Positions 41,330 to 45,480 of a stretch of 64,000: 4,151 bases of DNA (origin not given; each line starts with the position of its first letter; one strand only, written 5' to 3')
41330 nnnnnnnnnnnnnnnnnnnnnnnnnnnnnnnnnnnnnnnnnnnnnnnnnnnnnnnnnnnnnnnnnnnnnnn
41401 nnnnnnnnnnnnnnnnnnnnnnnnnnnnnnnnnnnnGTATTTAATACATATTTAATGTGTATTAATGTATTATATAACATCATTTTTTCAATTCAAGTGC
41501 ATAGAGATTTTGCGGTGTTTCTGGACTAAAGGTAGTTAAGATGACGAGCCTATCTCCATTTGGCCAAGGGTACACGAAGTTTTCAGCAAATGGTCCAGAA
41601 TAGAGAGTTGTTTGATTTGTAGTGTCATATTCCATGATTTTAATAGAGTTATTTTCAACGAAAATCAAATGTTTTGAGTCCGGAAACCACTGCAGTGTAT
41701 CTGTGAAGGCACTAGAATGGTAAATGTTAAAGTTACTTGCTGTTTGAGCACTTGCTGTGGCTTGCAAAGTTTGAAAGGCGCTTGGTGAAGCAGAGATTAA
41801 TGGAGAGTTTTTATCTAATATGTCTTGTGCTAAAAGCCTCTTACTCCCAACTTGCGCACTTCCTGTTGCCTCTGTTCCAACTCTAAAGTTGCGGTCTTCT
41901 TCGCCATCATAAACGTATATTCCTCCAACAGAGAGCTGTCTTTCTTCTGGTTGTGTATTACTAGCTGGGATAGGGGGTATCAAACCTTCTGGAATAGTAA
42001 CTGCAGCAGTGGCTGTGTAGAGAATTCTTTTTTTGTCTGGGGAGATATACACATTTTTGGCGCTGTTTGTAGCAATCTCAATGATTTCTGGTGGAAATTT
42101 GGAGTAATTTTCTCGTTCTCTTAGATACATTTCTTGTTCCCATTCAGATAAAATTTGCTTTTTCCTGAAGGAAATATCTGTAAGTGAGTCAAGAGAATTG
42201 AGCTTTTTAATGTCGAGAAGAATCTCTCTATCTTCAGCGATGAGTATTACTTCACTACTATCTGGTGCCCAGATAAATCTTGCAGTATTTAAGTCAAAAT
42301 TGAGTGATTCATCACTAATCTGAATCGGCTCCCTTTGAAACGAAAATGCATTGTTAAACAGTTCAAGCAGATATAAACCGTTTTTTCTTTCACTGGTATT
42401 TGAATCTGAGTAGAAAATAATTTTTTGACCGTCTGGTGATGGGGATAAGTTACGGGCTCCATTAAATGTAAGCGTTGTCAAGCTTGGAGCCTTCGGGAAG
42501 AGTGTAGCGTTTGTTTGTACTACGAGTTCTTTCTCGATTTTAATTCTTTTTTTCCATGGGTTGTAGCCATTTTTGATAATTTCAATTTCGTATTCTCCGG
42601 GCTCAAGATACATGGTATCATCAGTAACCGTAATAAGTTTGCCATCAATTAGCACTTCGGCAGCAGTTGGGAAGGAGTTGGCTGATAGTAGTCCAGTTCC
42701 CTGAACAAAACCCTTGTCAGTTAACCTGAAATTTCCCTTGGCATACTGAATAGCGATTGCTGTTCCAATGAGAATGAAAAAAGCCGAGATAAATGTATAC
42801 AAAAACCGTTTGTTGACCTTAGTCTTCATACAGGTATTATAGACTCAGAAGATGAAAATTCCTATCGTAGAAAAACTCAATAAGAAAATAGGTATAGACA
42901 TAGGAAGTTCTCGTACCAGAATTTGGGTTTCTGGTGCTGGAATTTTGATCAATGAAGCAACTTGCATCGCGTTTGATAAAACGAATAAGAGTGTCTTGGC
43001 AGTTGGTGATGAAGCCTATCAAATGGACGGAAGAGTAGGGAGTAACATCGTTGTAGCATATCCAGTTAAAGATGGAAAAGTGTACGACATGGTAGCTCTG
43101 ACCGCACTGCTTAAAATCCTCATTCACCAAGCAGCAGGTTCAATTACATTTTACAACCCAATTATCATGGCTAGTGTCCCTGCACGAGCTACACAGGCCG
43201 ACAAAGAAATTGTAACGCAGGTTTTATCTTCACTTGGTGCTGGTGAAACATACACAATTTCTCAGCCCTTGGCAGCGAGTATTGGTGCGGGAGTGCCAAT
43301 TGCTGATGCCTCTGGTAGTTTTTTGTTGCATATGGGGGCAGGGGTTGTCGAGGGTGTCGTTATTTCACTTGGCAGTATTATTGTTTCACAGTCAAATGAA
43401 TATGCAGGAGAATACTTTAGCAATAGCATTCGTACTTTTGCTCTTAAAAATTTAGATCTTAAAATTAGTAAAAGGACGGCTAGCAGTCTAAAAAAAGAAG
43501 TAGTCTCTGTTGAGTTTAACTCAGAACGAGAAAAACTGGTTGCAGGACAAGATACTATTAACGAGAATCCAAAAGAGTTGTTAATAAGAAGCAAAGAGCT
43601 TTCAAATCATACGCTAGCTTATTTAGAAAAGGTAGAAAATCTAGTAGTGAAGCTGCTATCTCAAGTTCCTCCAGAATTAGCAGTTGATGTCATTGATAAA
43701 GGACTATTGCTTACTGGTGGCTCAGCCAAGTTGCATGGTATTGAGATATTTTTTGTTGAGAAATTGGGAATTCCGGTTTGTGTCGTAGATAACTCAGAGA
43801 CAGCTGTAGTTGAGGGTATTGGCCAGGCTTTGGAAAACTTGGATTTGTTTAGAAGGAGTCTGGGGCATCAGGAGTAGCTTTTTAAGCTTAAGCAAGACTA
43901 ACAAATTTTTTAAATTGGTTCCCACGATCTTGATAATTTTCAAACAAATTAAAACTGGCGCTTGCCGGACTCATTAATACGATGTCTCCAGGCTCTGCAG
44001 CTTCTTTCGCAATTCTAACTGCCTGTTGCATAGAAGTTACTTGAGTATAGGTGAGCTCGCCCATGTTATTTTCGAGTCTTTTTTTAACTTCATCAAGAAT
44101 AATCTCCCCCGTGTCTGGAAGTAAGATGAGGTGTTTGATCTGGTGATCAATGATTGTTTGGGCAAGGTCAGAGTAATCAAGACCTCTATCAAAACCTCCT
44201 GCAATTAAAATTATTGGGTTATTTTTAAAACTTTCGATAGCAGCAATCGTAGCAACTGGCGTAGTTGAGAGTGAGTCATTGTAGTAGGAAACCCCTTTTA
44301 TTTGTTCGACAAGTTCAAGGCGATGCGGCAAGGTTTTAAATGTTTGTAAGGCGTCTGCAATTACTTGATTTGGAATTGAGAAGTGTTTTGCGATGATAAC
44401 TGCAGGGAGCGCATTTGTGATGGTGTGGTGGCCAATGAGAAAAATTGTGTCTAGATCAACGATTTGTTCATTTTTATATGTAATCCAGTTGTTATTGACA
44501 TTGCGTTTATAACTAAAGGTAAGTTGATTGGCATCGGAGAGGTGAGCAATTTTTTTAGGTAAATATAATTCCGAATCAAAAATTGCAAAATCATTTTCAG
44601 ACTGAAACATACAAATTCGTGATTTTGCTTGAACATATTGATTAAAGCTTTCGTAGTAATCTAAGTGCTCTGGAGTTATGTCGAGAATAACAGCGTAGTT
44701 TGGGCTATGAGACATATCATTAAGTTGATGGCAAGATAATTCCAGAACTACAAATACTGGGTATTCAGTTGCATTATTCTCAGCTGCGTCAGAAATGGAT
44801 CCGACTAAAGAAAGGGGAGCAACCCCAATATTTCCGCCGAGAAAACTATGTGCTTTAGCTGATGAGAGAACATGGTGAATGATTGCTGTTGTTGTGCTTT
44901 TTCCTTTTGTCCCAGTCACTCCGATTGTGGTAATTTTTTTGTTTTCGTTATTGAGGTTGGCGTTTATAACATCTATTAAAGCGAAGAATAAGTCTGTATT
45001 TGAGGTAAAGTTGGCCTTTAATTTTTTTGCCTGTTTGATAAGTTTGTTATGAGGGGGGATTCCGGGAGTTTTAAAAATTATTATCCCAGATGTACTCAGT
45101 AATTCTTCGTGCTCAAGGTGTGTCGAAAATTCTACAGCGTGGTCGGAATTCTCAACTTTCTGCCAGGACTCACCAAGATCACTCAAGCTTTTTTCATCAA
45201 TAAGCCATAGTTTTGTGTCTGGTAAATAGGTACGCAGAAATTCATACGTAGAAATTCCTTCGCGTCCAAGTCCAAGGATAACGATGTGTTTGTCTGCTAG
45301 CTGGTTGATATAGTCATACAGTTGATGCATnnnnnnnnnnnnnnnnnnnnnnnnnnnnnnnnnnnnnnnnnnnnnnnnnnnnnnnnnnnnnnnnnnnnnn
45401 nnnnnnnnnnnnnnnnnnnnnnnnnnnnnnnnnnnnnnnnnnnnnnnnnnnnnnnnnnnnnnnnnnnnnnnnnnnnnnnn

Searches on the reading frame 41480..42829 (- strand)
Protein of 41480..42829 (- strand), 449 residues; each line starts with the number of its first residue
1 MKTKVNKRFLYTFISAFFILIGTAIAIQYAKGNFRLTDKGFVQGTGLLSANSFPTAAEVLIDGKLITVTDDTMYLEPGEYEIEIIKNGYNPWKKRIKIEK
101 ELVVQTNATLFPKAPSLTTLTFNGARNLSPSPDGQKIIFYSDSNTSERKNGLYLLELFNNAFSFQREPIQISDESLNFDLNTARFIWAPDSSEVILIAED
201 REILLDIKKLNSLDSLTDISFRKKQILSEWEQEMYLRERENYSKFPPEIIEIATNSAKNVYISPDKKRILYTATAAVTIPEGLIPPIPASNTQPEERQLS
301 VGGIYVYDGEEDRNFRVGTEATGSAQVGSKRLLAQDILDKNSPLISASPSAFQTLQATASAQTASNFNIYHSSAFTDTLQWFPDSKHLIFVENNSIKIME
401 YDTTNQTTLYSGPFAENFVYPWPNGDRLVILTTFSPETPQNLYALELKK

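Call 30: search_protein_families(library=pfam, proteins=[window:41480-42829:-], max_evalue=0.00001)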
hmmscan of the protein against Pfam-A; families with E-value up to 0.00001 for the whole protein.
window:41480-42829:- (449 aa): 1 family
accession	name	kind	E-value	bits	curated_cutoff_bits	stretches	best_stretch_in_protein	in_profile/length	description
PF08308.17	PEGA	-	4.4e-09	36.6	20.8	1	46-111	2-68/71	PEGA domain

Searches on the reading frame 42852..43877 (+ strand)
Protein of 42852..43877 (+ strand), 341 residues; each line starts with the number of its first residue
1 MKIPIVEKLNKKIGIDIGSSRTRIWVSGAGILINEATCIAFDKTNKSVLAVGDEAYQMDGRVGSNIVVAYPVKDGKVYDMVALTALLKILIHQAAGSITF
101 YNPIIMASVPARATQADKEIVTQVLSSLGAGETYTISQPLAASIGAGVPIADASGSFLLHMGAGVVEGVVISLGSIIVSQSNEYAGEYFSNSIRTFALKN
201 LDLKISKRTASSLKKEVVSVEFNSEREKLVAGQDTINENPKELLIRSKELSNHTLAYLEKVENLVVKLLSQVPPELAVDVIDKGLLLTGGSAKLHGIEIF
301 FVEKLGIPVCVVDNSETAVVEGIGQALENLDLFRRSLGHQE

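Call 81: search_protein_families(library=pfam, proteins=[window:42852-43877:+], max_evalue=0.0001)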
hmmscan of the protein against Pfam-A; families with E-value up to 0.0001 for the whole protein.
window:42852-43877:+ (341 aa): 1 family
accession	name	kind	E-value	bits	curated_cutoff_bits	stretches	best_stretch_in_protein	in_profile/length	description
PF06723.19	MreB_Mbl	-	1.9e-79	267.3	27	1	11-332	2-324/327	MreB/Mbl protein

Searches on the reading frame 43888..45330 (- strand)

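Call 30: search_protein_families(library=pfam, proteins=[window:43888-45330:-], max_evalue=0.00001)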
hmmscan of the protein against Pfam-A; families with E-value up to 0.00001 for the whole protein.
window:43888-45330:- (480 aa): 2 families
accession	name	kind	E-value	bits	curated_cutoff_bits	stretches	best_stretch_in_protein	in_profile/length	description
PF08245.18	Mur_ligase_M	-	5.4e-22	79.2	24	1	138-313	1-199/200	Mur ligase middle domain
PF02875.26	Mur_ligase_C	-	2.3e-13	51.5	28.4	1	336-456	1-126/127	Mur ligase, glutamate ligase domain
